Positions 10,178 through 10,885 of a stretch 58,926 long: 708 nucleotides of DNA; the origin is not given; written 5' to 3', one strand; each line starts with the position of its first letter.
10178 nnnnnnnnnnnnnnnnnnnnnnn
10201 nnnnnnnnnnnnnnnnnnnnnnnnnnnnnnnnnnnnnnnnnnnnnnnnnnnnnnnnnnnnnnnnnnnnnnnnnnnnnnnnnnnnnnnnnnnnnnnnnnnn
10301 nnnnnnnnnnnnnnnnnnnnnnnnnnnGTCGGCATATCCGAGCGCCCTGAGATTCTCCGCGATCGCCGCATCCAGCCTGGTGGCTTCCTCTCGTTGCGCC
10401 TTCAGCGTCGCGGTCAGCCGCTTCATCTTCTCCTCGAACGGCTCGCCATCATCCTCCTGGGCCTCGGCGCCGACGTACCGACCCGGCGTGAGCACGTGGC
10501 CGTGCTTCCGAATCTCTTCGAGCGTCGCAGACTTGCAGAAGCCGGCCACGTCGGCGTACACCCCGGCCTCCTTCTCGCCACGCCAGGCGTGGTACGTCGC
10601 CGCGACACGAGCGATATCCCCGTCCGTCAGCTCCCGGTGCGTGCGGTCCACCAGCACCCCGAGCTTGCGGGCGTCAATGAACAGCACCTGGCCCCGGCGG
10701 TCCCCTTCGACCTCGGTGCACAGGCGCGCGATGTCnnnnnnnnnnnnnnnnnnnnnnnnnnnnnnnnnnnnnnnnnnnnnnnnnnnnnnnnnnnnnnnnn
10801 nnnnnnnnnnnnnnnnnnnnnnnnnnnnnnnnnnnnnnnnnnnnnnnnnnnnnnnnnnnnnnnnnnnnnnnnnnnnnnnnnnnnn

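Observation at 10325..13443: SNF2 motor translationally coupled to an HsdM-tail protein with no methyltransferase motifs, at the head of a type I R-M operon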

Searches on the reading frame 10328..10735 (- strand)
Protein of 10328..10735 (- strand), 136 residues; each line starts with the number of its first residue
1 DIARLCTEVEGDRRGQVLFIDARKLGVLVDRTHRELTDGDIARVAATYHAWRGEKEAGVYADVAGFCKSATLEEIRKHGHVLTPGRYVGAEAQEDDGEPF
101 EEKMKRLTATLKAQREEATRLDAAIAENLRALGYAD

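Call 17: find_homologous_proteins(query=window:10328-10735:-, max_evalue=1e-10)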
Query seq(136 aa) (136 aa): 7849 proteins with E <= 1e-10 among 7973 candidates; the best 120 are listed.
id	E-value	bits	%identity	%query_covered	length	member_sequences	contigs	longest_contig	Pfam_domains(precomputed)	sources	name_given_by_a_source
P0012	1.7e-61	224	83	91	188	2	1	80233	PF02384.23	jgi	jgi:type I restriction enzyme M protein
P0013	2.7e-61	223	83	91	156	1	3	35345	PF02384.23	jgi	jgi:type I restriction enzyme M protein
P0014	3.3e-61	223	83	91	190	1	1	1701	PF02384.23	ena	-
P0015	3.6e-61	223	82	90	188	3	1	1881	PF02384.23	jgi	-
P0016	4.8e-61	222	83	90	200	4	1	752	PF02384.23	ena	-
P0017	5.4e-61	222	81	90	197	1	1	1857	PF02384.23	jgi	-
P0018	7.6e-61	222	85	90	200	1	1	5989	PF02384.23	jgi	-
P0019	9.5e-61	221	81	90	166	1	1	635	PF02384.23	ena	-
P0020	1.4e-60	221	82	88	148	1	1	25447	PF02384.23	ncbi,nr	ncbi:MAG TPA: N-6 DNA methylase [Vicinamibacterales bacterium]|nr:N-6 DNA methylase [Vicinamibactera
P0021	1.4e-60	221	82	91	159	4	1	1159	PF02384.23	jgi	-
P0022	1.6e-60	221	81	90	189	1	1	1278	PF02384.23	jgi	-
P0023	1.7e-60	220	80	90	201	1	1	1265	PF02384.23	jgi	-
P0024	2.2e-60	220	81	90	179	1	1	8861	PF02384.23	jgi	jgi:type I restriction enzyme M protein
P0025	2.2e-60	220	80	91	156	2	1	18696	PF02384.23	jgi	jgi:type I restriction enzyme M protein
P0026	2.4e-60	220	81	90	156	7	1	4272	PF02384.23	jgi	jgi:type I restriction enzyme M protein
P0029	2.7e-60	220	81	90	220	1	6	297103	PF02384.23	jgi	jgi:type I restriction enzyme M protein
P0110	2.4e-57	210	77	90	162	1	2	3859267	PF02384.23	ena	-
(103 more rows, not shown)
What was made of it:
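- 10325..10702 (-): 3' part of the chimeric ORF (residues 195-319): the last ~23% of an hsdM gene, i.e. the final part of the catalytic-domain model plus the C-terminal helical tail. 77-85% identity to thousands of HsdM sequences (call 17).
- The hsdM lineage involved is very widespread and highly conserved (7849 hits at E <= 1e-10, ~80% identity across phyla; call 17), which is the kind of sequence at which assemblies break or mis-join. Many relatives sit on contigs of ~1 kb (call 17).
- Tried and rejected: Short HsdM-tail proteins as a genuine stand-alone family: considered because the best 120 hits were all 119-235 aa (call 17).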

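Call 19: find_encoding_contigs(protein=P0110, flank=8000, max_places=2)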
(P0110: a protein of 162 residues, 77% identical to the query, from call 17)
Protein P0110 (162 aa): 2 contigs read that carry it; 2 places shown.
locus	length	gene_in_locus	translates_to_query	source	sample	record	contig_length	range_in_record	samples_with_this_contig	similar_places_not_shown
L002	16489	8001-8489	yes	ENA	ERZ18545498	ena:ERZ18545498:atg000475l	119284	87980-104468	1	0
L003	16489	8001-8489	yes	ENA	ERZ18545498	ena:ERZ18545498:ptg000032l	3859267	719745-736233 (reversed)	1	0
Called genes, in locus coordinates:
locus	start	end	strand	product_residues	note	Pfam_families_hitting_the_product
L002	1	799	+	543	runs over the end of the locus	PF01909:NTP_transf_2 (faint), PF18765:Polbeta, PF01420:Methylase_S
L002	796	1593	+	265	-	-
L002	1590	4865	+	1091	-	PF04851:ResIII (weak), PF00270:DEAD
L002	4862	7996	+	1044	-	PF04313:HSDR_N, PF04851:ResIII, PF18766:SWI2_SNF2, PF22679:T1R_D3-like, PF11867:T1RH-like_C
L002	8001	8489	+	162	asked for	PF02384:N6_Mtase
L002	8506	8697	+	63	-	PF07927:HicA_toxin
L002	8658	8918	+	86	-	PF15919:HicB_lk_antitox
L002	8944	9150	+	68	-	-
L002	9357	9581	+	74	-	-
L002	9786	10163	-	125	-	PF01850:PIN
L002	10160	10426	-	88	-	-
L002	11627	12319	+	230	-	PF00702:Hydrolase, PF13419:HAD_2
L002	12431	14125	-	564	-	PF03949:Malic_M, PF01515:PTA_PTB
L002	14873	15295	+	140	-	-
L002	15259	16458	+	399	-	-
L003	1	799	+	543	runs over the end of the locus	PF18765:Polbeta, PF01420:Methylase_S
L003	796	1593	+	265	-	-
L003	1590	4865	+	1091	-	PF04851:ResIII (weak), PF00270:DEAD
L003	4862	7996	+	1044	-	PF04313:HSDR_N, PF04851:ResIII, PF18766:SWI2_SNF2, PF22679:T1R_D3-like, PF11867:T1RH-like_C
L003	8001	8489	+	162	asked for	PF02384:N6_Mtase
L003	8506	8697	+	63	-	PF07927:HicA_toxin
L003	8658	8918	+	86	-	PF15919:HicB_lk_antitox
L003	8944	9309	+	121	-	-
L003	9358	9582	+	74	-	-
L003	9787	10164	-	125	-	PF01850:PIN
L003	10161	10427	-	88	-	-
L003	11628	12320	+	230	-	PF00702:Hydrolase, PF13419:HAD_2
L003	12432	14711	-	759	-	PF00390:malic, PF03949:Malic_M, PF01515:PTA_PTB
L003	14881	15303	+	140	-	-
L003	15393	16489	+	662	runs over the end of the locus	PF01738:DLH (faint), PF05448:AXE1 (faint), PF22244:GCE_fung (faint)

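Call 20: find_encoding_contigs(protein=P0029, flank=8000, max_places=2)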
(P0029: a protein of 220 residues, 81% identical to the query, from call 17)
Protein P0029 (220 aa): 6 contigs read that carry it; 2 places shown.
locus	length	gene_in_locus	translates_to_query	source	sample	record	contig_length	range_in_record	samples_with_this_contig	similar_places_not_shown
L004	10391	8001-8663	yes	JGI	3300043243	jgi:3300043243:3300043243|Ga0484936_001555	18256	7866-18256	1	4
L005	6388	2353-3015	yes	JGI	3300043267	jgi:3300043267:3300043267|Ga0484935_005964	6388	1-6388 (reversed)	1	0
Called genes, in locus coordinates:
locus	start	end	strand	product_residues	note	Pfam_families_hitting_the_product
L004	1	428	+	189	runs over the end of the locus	PF00117:GATase, PF07722:Peptidase_C26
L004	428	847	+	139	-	PF07007:LprI (weak)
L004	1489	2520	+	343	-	PF02885:Glycos_trans_3N, PF00591:Glycos_transf_3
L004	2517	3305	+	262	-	PF00218:IGPS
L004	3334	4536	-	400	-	PF07690:MFS_1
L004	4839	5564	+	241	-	PF03167:UDG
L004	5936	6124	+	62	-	PF07927:HicA_toxin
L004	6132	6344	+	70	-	PF15919:HicB_lk_antitox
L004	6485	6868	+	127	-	PF00903:Glyoxalase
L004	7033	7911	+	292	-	PF12161:HsdM_N, PF02384:N6_Mtase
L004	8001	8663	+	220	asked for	PF02384:N6_Mtase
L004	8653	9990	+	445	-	PF01420:Methylase_S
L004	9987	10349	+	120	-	-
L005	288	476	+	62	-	PF07927:HicA_toxin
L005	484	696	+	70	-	PF15919:HicB_lk_antitox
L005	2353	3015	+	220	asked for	PF02384:N6_Mtase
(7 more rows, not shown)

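Call 21: find_encoding_contigs(protein=P0012, flank=8000, max_places=2)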
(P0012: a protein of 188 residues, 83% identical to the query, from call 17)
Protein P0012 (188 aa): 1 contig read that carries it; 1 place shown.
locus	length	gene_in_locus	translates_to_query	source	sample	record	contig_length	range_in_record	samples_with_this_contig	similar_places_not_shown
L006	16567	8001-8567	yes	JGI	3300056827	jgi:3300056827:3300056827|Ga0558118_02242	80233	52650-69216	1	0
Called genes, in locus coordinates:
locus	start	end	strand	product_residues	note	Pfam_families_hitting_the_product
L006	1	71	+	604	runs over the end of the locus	PF00158:Sigma54_activat, PF14532:Sigma54_activ_2 (weak), PF14720:NiFe_hyd_SSU_C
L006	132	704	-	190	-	-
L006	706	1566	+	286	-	PF00374:NiFeSe_Hases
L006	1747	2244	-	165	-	PF00583:Acetyltransf_1 (weak), PF13673:Acetyltransf_10 (faint), PF13508:Acetyltransf_7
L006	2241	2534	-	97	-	PF08681:TacA1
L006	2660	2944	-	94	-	PF05016:ParE_toxin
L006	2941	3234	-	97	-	-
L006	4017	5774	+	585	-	PF04434:SWIM (weak), PF21810:DUF6880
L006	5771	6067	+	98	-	-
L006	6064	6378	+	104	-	PF02604:PhdYeFM_antitox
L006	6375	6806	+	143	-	PF01850:PIN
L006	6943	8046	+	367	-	PF12161:HsdM_N, PF02384:N6_Mtase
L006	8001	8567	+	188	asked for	PF02384:N6_Mtase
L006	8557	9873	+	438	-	-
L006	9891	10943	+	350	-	PF00142:Fer4_NifH (faint), PF01656:CbiA, PF02374:ArsA_ATPase (weak), PF10609:ParA (faint), PF13614:AAA_31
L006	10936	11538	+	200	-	PF18735:HEPN_RiboL-PSP (weak)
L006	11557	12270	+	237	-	PF04313:HSDR_N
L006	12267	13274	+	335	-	PF13310:Virulence_RhuM, PF02661:Fic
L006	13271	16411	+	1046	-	PF04313:HSDR_N, PF04851:ResIII, PF18766:SWI2_SNF2, PF00270:DEAD (faint), PF22679:T1R_D3-like, PF11867:T1RH-like_C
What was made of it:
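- Short HsdM-tail ORFs elsewhere are split genes or remnants (L002-L006; calls 19-21).
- Tried and rejected: The three cases inspected on long contigs were frameshift-split hsdM genes or remnants (calls 19-21).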
